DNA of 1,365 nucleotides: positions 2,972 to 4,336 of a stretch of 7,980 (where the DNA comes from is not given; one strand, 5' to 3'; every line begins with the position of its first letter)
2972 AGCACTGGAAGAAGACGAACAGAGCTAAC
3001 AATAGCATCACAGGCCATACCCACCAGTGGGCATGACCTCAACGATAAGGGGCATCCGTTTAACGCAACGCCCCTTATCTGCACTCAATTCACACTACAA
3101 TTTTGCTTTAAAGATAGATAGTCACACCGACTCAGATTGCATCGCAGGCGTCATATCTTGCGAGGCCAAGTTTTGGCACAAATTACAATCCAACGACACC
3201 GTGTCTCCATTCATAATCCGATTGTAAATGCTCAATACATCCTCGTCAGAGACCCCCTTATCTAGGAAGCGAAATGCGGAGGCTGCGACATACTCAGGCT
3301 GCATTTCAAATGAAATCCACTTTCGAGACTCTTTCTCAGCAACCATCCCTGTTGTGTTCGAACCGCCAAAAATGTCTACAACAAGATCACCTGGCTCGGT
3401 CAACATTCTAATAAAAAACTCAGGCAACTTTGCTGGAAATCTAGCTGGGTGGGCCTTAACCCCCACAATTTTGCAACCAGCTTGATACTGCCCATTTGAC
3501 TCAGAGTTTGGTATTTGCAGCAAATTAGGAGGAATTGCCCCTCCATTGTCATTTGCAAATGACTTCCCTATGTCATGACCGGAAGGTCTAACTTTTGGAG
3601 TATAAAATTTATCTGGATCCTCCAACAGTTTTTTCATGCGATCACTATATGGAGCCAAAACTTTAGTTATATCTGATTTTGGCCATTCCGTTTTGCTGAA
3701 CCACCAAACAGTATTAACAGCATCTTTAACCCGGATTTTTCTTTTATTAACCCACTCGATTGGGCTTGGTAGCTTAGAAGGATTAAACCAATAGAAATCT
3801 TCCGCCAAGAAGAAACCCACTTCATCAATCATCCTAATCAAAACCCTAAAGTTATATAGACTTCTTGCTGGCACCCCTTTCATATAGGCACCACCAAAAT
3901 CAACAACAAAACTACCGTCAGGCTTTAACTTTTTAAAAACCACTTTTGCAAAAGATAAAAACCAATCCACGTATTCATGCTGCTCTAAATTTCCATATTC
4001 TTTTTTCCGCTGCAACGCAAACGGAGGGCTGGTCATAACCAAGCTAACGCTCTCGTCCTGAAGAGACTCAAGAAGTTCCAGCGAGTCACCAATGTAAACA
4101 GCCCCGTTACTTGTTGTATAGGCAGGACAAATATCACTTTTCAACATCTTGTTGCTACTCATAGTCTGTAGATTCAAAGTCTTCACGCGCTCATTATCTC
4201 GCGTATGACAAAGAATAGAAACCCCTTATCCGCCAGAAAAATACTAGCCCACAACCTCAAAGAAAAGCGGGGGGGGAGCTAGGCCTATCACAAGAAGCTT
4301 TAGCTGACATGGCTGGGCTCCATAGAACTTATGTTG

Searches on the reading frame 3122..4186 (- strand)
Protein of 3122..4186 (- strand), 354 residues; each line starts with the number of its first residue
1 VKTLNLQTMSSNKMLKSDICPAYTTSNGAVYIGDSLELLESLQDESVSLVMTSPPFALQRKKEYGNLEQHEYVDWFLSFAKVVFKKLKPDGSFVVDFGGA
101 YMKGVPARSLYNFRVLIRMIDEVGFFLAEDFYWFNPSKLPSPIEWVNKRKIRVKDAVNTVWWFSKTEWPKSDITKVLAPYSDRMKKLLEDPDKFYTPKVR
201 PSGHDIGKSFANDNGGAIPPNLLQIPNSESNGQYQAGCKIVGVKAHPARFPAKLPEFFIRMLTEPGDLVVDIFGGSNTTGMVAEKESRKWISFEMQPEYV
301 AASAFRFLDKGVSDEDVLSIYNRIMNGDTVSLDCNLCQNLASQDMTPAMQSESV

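Call 9: find_encoding_contigs(protein=window:3122-4162:-, flank=6000, max_places=10)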
Protein window:3122-4162:- (346 aa): no gene with exactly this product is on record in the collection.

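Call 10: find_encoding_contigs(protein=window:3122-4186:-, flank=6000, max_places=10)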
Protein window:3122-4186:- (354 aa): no gene with exactly this product is on record in the collection.

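Call 12: find_homologous_proteins(query=window:3122-4162:-, max_evalue=1e-50)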
Query window:3122-4162:- (346 aa): 7993 proteins with E <= 1e-50 among 8000 candidates; the best 120 are listed.
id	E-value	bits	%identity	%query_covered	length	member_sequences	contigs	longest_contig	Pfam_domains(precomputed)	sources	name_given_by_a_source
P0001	1.6e-231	786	98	100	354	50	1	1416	PF01555.25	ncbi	-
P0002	4.7e-227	771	96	100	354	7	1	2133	PF01555.25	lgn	-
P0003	4.7e-193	659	87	94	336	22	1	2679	PF01555.25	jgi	-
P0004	1.6e-192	657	85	99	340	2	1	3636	PF01555.25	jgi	-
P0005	1.6e-179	615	79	95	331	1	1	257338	PF01555.25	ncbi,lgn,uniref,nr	ncbi:DNA-methyltransferase [Burkholderia multivorans]|uniref:DNA-methyltransferase n=1 Tax=Burkholde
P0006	1.1e-178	612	79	93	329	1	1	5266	PF01555.25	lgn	-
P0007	6.1e-178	609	77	95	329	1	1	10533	PF01555.25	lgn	-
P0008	1.4e-177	608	78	95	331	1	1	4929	PF01555.25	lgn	-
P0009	1.4e-177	608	81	91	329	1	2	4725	PF01555.25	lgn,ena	-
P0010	2.3e-177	608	78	94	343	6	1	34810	PF01555.25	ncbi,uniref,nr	ncbi:DNA-methyltransferase [Pseudomonas sp. C5pp]|uniref:DNA-methyltransferase n=1 Tax=Pseudomonas s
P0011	4.7e-177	607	81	91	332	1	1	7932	PF01555.25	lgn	-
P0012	1.3e-176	605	79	92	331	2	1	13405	PF01555.25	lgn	-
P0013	1.4e-176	605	79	91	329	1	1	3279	PF01555.25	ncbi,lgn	-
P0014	2.3e-176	604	79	92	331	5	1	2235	PF01555.25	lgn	-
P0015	2.9e-176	604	79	92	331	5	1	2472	PF01555.25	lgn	-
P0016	6.3e-176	603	79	92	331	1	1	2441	PF01555.25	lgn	-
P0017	6.4e-176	603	79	93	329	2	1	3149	PF01555.25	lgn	-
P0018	6.5e-176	603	79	92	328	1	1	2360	PF01555.25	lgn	-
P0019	8.4e-176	602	78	94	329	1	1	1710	PF01555.25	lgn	-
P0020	1.2e-175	602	77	94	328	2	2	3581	PF01555.25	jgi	jgi:DNA modification methylase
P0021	1.2e-175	602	79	93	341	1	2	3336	PF01555.25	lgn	-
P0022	1.3e-175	602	77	95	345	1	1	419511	PF01555.25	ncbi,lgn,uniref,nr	ncbi:DNA methyltransferase [Burkholderia ubonensis]|uniref:DNA-methyltransferase n=1 Tax=Burkholderi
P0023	1.4e-175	602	80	91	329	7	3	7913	PF01555.25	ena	-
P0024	1.8e-175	601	77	94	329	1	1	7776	PF01555.25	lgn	-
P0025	2.7e-175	601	80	94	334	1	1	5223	PF01555.25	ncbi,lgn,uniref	ncbi:site-specific DNA-methyltransferase [Vibrio fluvialis]|uniref:DNA-methyltransferase n=1 Tax=Vib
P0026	2.7e-175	601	80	91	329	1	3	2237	PF01555.25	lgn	-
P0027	3.3e-175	600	76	96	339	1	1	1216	PF01555.25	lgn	-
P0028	3.5e-175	600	76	95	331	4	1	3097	PF01555.25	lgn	-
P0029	5.2e-175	600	79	93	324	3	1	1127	PF01555.25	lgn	-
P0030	6.0e-175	600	78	94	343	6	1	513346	PF01555.25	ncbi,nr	ncbi:Modification methylase PvuII [Pseudomonas savastanoi pv. phaseolicola]|nr:Modification methylas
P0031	1.1e-174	599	76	94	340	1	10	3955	PF01555.25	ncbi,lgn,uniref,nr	ncbi:TPA: site-specific DNA-methyltransferase [Salmonella enterica]|uniref:DNA-methyltransferase n=7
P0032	1.2e-174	599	76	94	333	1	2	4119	PF01555.25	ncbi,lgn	ncbi:site-specific DNA-methyltransferase [Escherichia coli]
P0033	1.2e-174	599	76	94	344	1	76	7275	PF01555.25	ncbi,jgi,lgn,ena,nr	ncbi:TPA: site-specific DNA-methyltransferase [Salmonella enterica subsp. enterica serovar Derby]|nr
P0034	1.3e-174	599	76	94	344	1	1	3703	PF01555.25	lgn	-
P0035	1.5e-174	598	79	91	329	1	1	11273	PF01555.25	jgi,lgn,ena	-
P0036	1.6e-174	598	79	91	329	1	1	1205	PF01555.25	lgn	-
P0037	2.1e-174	598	79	92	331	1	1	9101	PF01555.25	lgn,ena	-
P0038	2.1e-174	598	77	93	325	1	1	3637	PF01555.25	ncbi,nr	ncbi:site-specific DNA-methyltransferase, partial [Escherichia coli]|nr:site-specific DNA-methyltran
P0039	2.2e-174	598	77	94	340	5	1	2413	PF01555.25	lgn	-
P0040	2.7e-174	597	80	90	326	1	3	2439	PF01555.25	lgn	-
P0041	2.7e-174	597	77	93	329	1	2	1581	PF01555.25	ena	-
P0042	2.8e-174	597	79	92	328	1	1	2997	PF01555.25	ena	-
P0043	3.7e-174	597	76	94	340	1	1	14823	PF01555.25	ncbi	ncbi:MAG: site-specific DNA-methyltransferase [Pseudomonadota bacterium]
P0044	4.3e-174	597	78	92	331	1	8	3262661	PF01555.25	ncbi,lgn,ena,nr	ncbi:MAG: site-specific DNA-methyltransferase [Candidatus Competibacteraceae bacterium]|nr:site-spec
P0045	4.7e-174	597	76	93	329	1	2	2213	PF01555.25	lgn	-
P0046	6.3e-174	596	75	99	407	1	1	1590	PF01555.25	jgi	jgi:site-specific DNA-methyltransferase (cytosine-N4-specific)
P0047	7.7e-174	596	79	90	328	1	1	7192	PF01555.25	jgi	jgi:site-specific DNA-methyltransferase (cytosine-N4-specific)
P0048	7.7e-174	596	77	92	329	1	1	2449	PF01555.25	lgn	-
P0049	8.7e-174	596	76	96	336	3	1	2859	PF01555.25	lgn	-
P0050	8.9e-174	596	77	94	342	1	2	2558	PF01555.25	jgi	jgi:DNA modification methylase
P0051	9.9e-174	596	76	94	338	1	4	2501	PF01555.25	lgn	-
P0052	1.1e-173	595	78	94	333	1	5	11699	PF01555.25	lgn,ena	-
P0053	1.1e-173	595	78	92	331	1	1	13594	PF01555.25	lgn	-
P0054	1.2e-173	595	76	94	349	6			PF01555.25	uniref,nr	uniref:Methyltransferase n=1 Tax=Candidatus Kentrum sp. MB TaxID=2138164 RepID=A0A451BDW9_9GAMM|nr:M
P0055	1.2e-173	595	79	92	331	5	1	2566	PF01555.25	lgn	-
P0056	1.2e-173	595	75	92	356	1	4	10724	PF01555.25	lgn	-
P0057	1.4e-173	595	78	92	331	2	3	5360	PF01555.25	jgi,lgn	jgi:DNA modification methylase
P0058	1.4e-173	595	76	94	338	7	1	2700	PF01555.25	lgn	-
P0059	2.0e-173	595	78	92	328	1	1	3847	PF01555.25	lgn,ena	-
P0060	2.5e-173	594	76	95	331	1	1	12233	PF01555.25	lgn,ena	-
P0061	2.6e-173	594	75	94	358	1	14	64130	PF01555.25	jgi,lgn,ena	jgi:site-specific DNA-methyltransferase (cytosine-N4-specific)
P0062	3.2e-173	594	78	91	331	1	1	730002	PF01555.25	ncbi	ncbi:site-specific DNA-methyltransferase [Verticiella sediminum]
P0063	3.2e-173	594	75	95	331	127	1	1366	PF01555.25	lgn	-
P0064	3.3e-173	594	77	93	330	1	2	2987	PF01555.25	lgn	-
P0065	3.5e-173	594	77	93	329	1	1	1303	PF01555.25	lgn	-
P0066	3.5e-173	594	77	93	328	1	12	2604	PF01555.25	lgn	-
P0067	3.5e-173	594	77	92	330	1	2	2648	PF01555.25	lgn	-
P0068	3.6e-173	594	75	94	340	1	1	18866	PF01555.25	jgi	jgi:site-specific DNA-methyltransferase (cytosine-N4-specific)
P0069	3.6e-173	594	77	94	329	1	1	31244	PF01555.25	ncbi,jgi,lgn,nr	ncbi:MAG: site-specific DNA-methyltransferase [Candidatus Accumulibacter sp.]|jgi:site-specific DNA-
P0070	3.7e-173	594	77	92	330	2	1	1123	PF01555.25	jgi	jgi:site-specific DNA-methyltransferase (cytosine-N4-specific)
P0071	3.9e-173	594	77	94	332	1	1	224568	PF01555.25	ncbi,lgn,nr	ncbi:MAG: site-specific DNA-methyltransferase [Alphaproteobacteria bacterium]|nr:MAG: site-specific 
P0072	4.3e-173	594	77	92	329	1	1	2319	PF01555.25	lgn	-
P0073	4.8e-173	593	76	96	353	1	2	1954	PF01555.25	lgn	-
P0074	4.9e-173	593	79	91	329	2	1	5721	PF01555.25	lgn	-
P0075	5.0e-173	593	77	93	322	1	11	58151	PF01555.25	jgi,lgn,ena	jgi:DNA modification methylase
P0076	5.4e-173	593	76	94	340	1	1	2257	PF01555.25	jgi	-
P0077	6.0e-173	593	77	93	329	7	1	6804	PF01555.25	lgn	-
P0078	6.1e-173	593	79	91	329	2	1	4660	PF01555.25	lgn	-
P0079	6.5e-173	593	76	94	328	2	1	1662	PF01555.25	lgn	-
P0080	9.8e-173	592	77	92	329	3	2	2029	PF01555.25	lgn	-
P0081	1.1e-172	592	77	92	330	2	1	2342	PF01555.25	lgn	-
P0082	1.2e-172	592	79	90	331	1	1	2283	PF01555.25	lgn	-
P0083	1.2e-172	592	76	93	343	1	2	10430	PF01555.25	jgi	-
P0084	1.2e-172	592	76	92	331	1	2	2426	PF01555.25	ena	-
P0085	1.3e-172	592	76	92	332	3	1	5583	PF01555.25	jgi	jgi:site-specific DNA-methyltransferase (cytosine-N4-specific)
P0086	1.4e-172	592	77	93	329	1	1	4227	PF01555.25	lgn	-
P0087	1.4e-172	592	75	95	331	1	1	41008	PF01555.25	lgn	-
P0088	1.5e-172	592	76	94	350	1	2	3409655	PF01555.25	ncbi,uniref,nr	ncbi:Modification methylase PvuII [Acidithiobacillus ferrivorans]|uniref:Methyltransferase n=1 Tax=A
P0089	1.5e-172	592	78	91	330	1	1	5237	PF01555.25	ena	-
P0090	1.6e-172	592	77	94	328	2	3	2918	PF01555.25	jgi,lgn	jgi:DNA modification methylase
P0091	1.7e-172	592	76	92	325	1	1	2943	PF01555.25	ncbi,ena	-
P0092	1.7e-172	592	76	94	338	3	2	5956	PF01555.25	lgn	-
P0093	2.3e-172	591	79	91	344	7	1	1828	PF01555.25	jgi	-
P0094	2.9e-172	591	76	94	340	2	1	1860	PF01555.25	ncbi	-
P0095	3.1e-172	591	76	95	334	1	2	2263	PF01555.25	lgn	-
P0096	3.7e-172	590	75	94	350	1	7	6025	PF01555.25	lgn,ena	-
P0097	4.2e-172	590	76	92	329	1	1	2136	PF01555.25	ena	-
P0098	5.2e-172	590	77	92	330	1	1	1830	PF01555.25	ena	-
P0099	5.3e-172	590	77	92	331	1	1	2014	PF01555.25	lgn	-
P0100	6.4e-172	590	78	91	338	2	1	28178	PF01555.25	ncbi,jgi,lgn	-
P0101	6.6e-172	590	77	92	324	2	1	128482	PF01555.25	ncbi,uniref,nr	ncbi:site-specific DNA-methyltransferase [Pseudoxanthomonas broegbernensis]|uniref:Methyltransferase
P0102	9.1e-172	589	79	91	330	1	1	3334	PF01555.25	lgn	-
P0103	9.2e-172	589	75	93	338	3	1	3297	PF01555.25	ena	-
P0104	9.5e-172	589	76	94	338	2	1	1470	PF01555.25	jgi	jgi:site-specific DNA-methyltransferase (cytosine-N4-specific)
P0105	1.2e-171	589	79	92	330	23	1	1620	PF01555.25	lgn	-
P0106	1.3e-171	589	77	92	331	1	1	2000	PF01555.25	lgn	-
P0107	1.3e-171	589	79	90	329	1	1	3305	PF01555.25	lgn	-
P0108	1.5e-171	588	75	95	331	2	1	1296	PF01555.25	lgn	-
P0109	1.6e-171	588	79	92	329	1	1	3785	PF01555.25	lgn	-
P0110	1.6e-171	588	77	92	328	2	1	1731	PF01555.25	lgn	-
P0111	1.7e-171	588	73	99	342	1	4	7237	PF01555.25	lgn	-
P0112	1.8e-171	588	77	92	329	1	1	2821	PF01555.25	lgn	-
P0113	1.8e-171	588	77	92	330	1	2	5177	PF01555.25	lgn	-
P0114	2.1e-171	588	75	94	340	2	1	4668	PF01555.25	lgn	-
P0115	2.5e-171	588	78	90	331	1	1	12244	PF01555.25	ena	-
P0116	3.9e-171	587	76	94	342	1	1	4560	PF01555.25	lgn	-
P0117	4.0e-171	587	78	90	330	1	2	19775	PF01555.25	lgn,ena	-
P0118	4.0e-171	587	77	90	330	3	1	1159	PF01555.25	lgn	-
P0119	4.3e-171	587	79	91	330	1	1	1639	PF01555.25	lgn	-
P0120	4.6e-171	587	77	92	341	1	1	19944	PF01555.25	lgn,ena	-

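Call 13: find_encoding_contigs(protein=P0001, flank=6000, max_places=10)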
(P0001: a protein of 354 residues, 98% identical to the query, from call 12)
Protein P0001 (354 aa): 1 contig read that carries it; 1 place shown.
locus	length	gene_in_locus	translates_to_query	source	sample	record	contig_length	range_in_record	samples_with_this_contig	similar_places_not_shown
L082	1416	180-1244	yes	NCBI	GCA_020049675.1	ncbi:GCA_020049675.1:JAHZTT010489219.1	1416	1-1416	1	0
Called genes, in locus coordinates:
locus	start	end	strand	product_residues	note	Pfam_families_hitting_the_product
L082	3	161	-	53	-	?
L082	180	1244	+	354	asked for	PF01555:N6_N4_Mtase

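Call 14: find_encoding_contigs(protein=P0002, flank=6000, max_places=10)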
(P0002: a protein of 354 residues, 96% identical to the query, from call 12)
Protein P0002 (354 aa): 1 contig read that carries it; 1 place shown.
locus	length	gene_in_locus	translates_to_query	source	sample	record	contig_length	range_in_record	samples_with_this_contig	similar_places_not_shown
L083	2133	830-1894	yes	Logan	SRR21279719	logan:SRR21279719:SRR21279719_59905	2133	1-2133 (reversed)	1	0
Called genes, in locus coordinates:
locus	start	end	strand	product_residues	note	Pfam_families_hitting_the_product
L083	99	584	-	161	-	PF09225:Endonuc-PvuII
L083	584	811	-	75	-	PF13560:HTH_31, PF01381:HTH_3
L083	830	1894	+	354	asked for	PF01555:N6_N4_Mtase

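Call 15: list_cluster_members(proteins=[P0001, P0002])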
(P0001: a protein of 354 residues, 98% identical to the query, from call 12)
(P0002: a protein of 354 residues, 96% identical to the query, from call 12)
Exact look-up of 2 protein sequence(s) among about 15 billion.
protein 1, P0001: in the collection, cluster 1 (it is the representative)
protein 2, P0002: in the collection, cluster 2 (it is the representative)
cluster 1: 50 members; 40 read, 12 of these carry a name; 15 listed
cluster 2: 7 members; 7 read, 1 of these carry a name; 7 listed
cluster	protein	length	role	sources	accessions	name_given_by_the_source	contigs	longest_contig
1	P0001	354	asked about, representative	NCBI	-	-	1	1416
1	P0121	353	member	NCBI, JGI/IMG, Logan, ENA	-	DNA modification methylase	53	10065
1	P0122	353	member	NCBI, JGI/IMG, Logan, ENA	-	DNA modification methylase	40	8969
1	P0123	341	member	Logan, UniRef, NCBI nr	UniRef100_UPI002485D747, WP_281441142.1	DNA-methyltransferase n=1 Tax=Aeromonas veronii TaxID=654 RepID=UPI002485D747 | site-specific DNA-methyltransferase [Aeromonas veronii]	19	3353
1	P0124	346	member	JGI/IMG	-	site-specific DNA-methyltransferase (cytosine-N4-specific)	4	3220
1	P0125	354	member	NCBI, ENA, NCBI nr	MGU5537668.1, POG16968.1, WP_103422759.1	site-specific DNA-methyltransferase [Aeromonas veronii] | site-specific DNA-methyltransferase [Aeromonas sp. EERV15]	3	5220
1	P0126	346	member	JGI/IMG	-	site-specific DNA-methyltransferase (cytosine-N4-specific)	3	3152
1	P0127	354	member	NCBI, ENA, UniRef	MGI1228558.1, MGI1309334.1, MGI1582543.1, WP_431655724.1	DNA-methyltransferase [Raoultella ornithinolytica] | DNA-methyltransferase n=2 Tax=Raoultella ornithinolytica TaxID=54291 RepID=UPI003D6F0132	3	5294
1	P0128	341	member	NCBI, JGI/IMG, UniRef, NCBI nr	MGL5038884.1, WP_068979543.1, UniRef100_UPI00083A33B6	DNA-methyltransferase [Aeromonas veronii] | site-specific DNA-methyltransferase (cytosine-N4-specific) | DNA-methyltransferase n=2 Tax=Aeromonas TaxID=642 RepID=UPI00083A33B6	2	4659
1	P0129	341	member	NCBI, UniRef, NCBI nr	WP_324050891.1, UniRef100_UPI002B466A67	DNA-methyltransferase [Aeromonas caviae] | DNA-methyltransferase n=1 Tax=Aeromonas caviae TaxID=648 RepID=UPI002B466A67 | site-specific DNA-methyltransferase [Aeromonas caviae]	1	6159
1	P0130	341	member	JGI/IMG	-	site-specific DNA-methyltransferase (cytosine-N4-specific)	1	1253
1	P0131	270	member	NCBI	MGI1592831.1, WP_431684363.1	DNA-methyltransferase, partial [Raoultella ornithinolytica]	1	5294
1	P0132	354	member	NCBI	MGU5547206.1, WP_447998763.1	DNA-methyltransferase [Aeromonas veronii]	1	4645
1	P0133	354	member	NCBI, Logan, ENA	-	-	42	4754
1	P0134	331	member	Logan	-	-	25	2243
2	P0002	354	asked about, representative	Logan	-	-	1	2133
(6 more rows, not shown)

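Call 16: find_encoding_contigs(protein=P0121, flank=5000, max_places=10)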
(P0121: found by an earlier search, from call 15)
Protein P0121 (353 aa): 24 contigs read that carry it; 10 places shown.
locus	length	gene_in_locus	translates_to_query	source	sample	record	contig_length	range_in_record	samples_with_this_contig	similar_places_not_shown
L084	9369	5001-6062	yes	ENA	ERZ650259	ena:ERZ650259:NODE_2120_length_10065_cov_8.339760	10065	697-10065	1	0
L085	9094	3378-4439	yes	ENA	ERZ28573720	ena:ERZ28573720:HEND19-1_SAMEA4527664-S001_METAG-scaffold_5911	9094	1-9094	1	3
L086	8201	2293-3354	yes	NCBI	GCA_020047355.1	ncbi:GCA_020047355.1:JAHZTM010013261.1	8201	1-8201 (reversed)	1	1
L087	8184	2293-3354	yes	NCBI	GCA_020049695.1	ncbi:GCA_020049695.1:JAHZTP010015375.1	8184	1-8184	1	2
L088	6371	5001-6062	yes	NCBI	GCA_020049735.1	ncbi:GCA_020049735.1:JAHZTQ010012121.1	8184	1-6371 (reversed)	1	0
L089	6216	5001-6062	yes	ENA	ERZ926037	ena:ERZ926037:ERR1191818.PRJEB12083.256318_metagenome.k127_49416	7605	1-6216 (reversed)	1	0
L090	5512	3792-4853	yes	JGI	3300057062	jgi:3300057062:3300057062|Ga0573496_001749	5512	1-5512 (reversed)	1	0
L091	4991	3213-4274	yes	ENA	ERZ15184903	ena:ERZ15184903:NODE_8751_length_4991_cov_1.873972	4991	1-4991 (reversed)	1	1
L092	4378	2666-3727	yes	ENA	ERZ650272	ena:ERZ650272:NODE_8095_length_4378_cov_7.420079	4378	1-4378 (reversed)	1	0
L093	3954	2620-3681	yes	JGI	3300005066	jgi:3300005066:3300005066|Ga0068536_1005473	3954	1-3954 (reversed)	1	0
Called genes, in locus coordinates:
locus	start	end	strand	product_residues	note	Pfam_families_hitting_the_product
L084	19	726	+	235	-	PF08808:RES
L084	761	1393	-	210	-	PF12728:HTH_17 (weak)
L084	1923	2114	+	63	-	-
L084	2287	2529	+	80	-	-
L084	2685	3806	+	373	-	PF01076:Mob_Pre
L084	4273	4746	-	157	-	PF09225:Endonuc-PvuII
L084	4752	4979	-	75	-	PF12844:HTH_19 (weak), PF13560:HTH_31, PF01381:HTH_3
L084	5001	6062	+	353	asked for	PF01555:N6_N4_Mtase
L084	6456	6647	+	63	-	-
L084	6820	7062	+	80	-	-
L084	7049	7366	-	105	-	-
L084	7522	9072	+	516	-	PF03389:MobA_MobL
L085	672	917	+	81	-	-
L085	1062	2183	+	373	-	PF01076:Mob_Pre, PF03432:Relaxase (weak)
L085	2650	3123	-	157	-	PF09225:Endonuc-PvuII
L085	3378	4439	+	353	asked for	PF01555:N6_N4_Mtase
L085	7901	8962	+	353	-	PF01555:N6_N4_Mtase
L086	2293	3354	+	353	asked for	PF01555:N6_N4_Mtase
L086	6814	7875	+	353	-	PF01555:N6_N4_Mtase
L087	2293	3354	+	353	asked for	PF01555:N6_N4_Mtase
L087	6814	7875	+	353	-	PF01555:N6_N4_Mtase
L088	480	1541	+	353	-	PF01555:N6_N4_Mtase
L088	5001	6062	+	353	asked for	PF01555:N6_N4_Mtase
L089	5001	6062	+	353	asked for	PF01555:N6_N4_Mtase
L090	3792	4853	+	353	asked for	PF01555:N6_N4_Mtase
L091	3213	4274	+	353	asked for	PF01555:N6_N4_Mtase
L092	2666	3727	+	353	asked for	PF01555:N6_N4_Mtase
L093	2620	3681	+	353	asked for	PF01555:N6_N4_Mtase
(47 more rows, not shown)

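Call 17: find_encoding_contigs(protein=P0133, flank=5000, max_places=10)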
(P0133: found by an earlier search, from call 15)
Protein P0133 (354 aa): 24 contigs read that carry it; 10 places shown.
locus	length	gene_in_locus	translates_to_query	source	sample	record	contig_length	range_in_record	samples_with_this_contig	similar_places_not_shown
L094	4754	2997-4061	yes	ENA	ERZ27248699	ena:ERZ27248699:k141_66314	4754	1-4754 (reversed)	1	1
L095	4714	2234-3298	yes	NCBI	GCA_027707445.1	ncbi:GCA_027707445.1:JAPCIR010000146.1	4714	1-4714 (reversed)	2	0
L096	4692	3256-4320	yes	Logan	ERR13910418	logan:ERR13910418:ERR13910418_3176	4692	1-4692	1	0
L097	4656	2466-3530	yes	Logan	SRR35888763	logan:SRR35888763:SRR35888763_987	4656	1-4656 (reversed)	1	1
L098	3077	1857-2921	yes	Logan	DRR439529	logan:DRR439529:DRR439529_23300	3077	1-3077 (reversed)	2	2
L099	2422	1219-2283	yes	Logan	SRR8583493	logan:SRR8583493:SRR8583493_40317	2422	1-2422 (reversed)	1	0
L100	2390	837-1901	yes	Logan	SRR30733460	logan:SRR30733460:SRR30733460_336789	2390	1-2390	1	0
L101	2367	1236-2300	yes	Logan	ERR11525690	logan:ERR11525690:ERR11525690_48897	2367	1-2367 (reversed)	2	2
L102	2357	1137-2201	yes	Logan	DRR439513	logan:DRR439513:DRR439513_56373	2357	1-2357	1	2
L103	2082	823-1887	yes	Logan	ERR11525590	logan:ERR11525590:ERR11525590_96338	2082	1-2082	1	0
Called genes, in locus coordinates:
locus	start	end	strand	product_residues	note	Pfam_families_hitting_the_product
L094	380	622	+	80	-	PF28031:ParC-like (weak)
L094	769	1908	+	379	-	PF01076:Mob_Pre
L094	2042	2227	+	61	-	-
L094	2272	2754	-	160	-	PF09225:Endonuc-PvuII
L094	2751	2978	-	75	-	PF12844:HTH_19 (weak), PF13560:HTH_31, PF01381:HTH_3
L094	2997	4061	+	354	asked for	PF01555:N6_N4_Mtase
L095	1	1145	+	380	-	PF01076:Mob_Pre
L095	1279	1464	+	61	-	-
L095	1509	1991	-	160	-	PF09225:Endonuc-PvuII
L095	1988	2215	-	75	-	PF13560:HTH_31, PF01381:HTH_3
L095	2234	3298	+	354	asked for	PF01555:N6_N4_Mtase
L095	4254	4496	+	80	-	PF28031:ParC-like (weak)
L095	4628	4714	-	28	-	?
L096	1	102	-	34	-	?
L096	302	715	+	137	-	PF21983:NikA-like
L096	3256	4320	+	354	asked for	PF01555:N6_N4_Mtase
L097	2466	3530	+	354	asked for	PF01555:N6_N4_Mtase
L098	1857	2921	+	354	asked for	PF01555:N6_N4_Mtase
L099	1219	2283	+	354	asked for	PF01555:N6_N4_Mtase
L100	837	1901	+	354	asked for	PF01555:N6_N4_Mtase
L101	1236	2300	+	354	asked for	PF01555:N6_N4_Mtase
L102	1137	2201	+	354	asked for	PF01555:N6_N4_Mtase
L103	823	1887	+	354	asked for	PF01555:N6_N4_Mtase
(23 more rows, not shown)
